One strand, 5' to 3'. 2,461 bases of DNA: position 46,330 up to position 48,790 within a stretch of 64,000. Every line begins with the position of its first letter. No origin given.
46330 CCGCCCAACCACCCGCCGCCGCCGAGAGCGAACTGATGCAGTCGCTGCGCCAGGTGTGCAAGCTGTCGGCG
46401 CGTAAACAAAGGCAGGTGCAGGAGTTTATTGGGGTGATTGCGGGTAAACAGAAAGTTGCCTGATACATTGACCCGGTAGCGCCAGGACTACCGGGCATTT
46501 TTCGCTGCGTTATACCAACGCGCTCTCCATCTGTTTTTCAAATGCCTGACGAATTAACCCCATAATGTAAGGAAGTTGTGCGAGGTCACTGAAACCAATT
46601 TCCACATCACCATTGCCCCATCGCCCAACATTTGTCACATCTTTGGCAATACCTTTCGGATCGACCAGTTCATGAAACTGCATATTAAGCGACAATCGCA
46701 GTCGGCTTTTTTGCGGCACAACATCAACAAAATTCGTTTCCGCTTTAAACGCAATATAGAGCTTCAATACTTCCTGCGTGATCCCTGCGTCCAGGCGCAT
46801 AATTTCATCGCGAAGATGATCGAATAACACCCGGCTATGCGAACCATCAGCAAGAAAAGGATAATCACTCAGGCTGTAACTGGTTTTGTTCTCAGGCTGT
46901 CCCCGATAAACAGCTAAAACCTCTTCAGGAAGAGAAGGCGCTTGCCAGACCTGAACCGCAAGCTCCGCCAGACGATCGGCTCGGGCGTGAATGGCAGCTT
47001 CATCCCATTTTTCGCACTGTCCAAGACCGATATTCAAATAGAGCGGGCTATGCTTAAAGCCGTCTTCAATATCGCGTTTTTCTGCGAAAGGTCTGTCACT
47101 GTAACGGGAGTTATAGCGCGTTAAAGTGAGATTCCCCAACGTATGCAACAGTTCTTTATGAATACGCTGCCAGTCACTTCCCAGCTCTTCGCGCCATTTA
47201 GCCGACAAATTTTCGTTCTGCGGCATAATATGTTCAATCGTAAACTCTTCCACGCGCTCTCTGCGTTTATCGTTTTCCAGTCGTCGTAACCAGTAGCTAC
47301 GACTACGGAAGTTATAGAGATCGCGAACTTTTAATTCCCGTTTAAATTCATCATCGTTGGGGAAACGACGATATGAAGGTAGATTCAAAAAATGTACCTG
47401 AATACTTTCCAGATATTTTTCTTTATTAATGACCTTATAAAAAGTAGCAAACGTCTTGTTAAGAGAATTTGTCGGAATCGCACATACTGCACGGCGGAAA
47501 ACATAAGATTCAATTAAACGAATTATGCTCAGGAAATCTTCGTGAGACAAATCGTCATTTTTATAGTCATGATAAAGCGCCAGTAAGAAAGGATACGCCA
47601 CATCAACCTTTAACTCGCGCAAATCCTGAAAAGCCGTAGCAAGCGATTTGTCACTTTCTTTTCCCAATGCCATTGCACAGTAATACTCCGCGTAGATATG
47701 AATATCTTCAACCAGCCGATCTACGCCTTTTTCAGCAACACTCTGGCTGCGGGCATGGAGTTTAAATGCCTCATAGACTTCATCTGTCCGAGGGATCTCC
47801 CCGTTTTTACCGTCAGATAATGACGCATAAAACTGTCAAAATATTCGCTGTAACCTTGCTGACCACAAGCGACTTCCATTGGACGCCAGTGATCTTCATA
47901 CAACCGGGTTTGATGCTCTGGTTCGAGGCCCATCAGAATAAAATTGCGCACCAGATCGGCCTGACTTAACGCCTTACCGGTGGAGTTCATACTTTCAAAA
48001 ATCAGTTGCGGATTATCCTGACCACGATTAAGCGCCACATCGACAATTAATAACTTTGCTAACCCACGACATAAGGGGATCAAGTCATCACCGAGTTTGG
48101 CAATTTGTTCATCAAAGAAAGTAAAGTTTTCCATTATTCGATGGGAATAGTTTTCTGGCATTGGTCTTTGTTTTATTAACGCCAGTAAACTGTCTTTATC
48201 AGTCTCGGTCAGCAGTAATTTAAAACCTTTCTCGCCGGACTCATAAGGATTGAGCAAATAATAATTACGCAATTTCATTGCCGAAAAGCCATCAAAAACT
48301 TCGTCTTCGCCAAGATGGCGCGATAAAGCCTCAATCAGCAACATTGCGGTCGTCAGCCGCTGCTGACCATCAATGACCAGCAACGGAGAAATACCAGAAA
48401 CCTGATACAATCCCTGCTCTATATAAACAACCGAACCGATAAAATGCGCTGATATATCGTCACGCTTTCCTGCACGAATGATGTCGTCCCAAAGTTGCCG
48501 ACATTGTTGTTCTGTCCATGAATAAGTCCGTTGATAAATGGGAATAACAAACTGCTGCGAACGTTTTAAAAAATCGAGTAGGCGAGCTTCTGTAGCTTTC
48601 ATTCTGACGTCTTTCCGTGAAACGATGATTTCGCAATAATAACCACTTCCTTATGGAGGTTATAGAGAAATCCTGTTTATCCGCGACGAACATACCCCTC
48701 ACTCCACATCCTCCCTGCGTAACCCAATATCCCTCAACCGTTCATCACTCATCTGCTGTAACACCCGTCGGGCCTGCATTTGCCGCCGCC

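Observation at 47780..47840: GmrSD-like gene 2 is also split by a one-base frameshift at short G4/A5 runs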

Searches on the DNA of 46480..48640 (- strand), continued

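Call 53: search_dna_similar(query=L005:2686-2751:+, collection=ecoli_genomes, mode=near, max_rows=25)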
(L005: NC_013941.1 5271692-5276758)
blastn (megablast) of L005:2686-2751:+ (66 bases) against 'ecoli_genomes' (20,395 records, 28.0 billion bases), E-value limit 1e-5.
Records with a match: 1137; places in all: 1137; records where one place covers at least 80% of the query: 1137.
Genomes with a match: 1137 of 5426; with a place that covers at least 80% of the query: 1137. Places per genome that has any: lowest 1, median 1, highest 1. On chromosomes: 1136 places; on plasmids: 1.
Best place of each record, by identity: >=99% 9; 95-99% 1113; 90-95% 15.
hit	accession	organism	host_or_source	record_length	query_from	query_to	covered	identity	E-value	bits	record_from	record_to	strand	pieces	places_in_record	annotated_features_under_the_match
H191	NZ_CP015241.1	Escherichia coli strain 2013C-4465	Homo sapiens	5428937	1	66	100%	100.0%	1e-25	122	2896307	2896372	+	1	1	GmrSD restriction endonuclease domain-containing protein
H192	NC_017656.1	Escherichia coli O55:H7 str. RM12579 strain RM12579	Homo sapiens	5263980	1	66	100%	100.0%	1e-25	122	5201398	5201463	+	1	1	GmrSD restriction endonuclease domain-containing protein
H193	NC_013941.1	Escherichia coli O55:H7 str. CB9615 strain CB9615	Homo sapiens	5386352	1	66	100%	100.0%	1e-25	122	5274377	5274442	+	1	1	GmrSD restriction endonuclease domain-containing protein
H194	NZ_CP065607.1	Escherichia coli strain FDAARGOS_946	missing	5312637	1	66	100%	100.0%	1e-25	122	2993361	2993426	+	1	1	GmrSD restriction endonuclease domain-containing protein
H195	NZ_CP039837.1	Escherichia coli O55:H7 strain USDA5905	Food (meat)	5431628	1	66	100%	100.0%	1e-25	122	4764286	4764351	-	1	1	DUF1524 domain-containing protein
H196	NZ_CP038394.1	Escherichia coli O55:H7 strain DEC5A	Homo sapiens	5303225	1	66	100%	100.0%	1e-25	122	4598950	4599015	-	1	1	DUF1524 domain-containing protein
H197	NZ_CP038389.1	Escherichia coli O55:H7 strain DEC5B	Homo sapiens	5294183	1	66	100%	100.0%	1e-25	122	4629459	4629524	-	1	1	DUF1524 domain-containing protein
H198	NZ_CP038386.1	Escherichia coli O55:H7 strain DEC5D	Homo sapiens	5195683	1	66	100%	100.0%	1e-25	122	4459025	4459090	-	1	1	DUF1524 domain-containing protein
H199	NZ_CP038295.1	Escherichia coli O55:H7 strain TB182A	Homo sapiens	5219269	1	66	100%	100.0%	1e-25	122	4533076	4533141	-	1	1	DUF1524 domain-containing protein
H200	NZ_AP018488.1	Escherichia coli O157:H7 strain PV15-279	Homo sapiens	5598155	1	66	100%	98.5%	5e-24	117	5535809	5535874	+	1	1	GmrSD restriction endonuclease domain-containing protein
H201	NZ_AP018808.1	Escherichia coli strain E2865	Bos taurus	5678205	1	66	100%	98.5%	5e-24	117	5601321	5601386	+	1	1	GmrSD restriction endonuclease domain-containing protein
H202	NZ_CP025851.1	Escherichia coli strain 510016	Homo sapiens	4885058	1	66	100%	98.5%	5e-24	117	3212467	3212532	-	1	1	GmrSD restriction endonuclease domain-containing protein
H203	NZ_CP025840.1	Escherichia coli strain 214-4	Homo sapiens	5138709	1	66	100%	98.5%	5e-24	117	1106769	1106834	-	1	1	GmrSD restriction endonuclease domain-containing protein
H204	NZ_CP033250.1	Escherichia coli strain ECCHD184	chicken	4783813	1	66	100%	98.5%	5e-24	117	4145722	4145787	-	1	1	GmrSD restriction endonuclease domain-containing protein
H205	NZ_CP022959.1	Escherichia coli ATCC 8739 strain ATCC 8739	stepwise adaptation to AgNO3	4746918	1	66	100%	98.5%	5e-24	117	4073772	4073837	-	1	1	GmrSD restriction endonuclease domain-containing protein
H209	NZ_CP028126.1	Escherichia coli O26 str. RM10386 strain RM10386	Bos taurus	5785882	1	66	100%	98.5%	5e-24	117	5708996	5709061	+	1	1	GmrSD restriction endonuclease domain-containing protein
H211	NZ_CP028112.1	Escherichia coli O103 str. RM8385 strain RM8385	Bos taurus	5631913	1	66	100%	98.5%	5e-24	117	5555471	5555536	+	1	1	GmrSD restriction endonuclease domain-containing protein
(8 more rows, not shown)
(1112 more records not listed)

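Call 72: get_annotated_region(hit=H209, flank=1400)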
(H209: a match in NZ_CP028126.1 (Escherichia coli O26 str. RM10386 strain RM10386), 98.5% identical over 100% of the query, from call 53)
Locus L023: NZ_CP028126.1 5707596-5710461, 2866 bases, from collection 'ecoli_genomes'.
description: Escherichia coli O26 str. RM10386 chromosome, complete genome
organism: Escherichia coli O26 str. RM10386 strain RM10386 (NCBI taxid 1055534)
replicon: chromosome; assembly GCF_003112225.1
host: Bos taurus; source: feces; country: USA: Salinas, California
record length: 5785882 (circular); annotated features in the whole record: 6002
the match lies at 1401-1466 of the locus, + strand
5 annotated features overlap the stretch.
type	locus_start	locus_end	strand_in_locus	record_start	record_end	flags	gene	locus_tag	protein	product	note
CDS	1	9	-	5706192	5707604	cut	yjiR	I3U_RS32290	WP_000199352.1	PLP-dependent aminotransferase family protein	-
CDS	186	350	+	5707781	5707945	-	yjiS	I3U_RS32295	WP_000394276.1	DUF1127 domain-containing protein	-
CDS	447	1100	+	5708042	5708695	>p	-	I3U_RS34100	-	DUF262 domain-containing protein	incomplete; partial in the middle of a contig; missing C-terminus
CDS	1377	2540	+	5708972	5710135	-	-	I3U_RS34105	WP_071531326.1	GmrSD restriction endonuclease domain-containing protein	-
CDS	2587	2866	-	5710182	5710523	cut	symE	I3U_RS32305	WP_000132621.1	endoribonuclease SymE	-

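Call 73: get_annotated_region(hit=H142, flank=1500)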
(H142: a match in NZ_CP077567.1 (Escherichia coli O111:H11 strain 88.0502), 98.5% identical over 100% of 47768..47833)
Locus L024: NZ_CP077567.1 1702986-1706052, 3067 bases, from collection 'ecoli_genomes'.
description: Escherichia coli O111:H11 strain 88.0502 chromosome, complete genome
organism: Escherichia coli O111:H11 strain 88.0502 (NCBI taxid 1163390)
replicon: chromosome; assembly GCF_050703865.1
host: -; source: bovine; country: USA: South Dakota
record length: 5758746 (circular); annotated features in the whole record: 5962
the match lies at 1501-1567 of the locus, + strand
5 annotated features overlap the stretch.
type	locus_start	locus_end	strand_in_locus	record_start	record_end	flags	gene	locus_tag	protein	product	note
CDS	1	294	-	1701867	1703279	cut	yjiR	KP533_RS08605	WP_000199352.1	PLP-dependent aminotransferase family protein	-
CDS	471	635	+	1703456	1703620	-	yjiS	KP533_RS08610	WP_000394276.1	DUF1127 domain-containing protein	-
CDS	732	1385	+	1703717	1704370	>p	-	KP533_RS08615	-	DUF262 domain-containing protein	incomplete; partial in the middle of a contig; missing C-terminus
CDS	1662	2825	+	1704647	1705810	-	-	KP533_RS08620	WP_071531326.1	GmrSD restriction endonuclease domain-containing protein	-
CDS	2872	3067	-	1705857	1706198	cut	symE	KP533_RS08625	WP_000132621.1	endoribonuclease SymE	-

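Call 74: get_annotated_region(hit=H211, flank=1400)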
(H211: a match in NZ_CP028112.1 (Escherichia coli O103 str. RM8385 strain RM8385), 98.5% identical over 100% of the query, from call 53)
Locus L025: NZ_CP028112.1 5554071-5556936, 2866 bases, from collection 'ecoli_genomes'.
description: Escherichia coli O103 str. RM8385 chromosome, complete genome
organism: Escherichia coli O103 str. RM8385 strain RM8385 (NCBI taxid 1055540)
replicon: chromosome; assembly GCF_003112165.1
host: Bos taurus; source: feces; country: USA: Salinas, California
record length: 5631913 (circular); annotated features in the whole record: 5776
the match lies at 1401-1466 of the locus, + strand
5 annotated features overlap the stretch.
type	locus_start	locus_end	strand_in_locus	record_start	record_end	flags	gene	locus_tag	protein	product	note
CDS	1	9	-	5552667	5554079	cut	yjiR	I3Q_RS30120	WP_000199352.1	PLP-dependent aminotransferase family protein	-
CDS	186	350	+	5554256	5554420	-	yjiS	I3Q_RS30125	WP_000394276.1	DUF1127 domain-containing protein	-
CDS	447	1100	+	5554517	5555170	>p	-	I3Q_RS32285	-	DUF262 domain-containing protein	incomplete; partial in the middle of a contig; missing C-terminus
CDS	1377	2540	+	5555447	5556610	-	-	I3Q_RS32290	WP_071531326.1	GmrSD restriction endonuclease domain-containing protein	-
CDS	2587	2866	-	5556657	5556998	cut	symE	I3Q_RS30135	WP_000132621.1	endoribonuclease SymE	-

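Call 75: get_annotated_region(hit=H116, flank=1500)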
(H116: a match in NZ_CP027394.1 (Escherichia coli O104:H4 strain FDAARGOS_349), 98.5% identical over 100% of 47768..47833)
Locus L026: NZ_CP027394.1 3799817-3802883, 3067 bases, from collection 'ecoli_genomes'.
description: Escherichia coli O104:H4 strain FDAARGOS_349 chromosome, complete genome
organism: Escherichia coli O104:H4 strain FDAARGOS_349 (NCBI taxid 1038927)
replicon: chromosome; assembly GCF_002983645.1
host: Homo sapiens; source: stool; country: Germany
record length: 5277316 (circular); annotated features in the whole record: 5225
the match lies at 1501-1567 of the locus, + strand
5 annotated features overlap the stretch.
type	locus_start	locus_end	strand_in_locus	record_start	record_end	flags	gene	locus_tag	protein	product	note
CDS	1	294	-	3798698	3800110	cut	yjiR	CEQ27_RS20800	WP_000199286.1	PLP-dependent aminotransferase family protein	-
CDS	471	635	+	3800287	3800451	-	yjiS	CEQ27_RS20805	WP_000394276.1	DUF1127 domain-containing protein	-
CDS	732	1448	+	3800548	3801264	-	-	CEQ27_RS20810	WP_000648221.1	DUF262 domain-containing protein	-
CDS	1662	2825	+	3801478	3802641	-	-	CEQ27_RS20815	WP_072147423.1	GmrSD restriction endonuclease domain-containing protein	-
CDS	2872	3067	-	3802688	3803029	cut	symE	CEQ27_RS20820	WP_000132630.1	endoribonuclease SymE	-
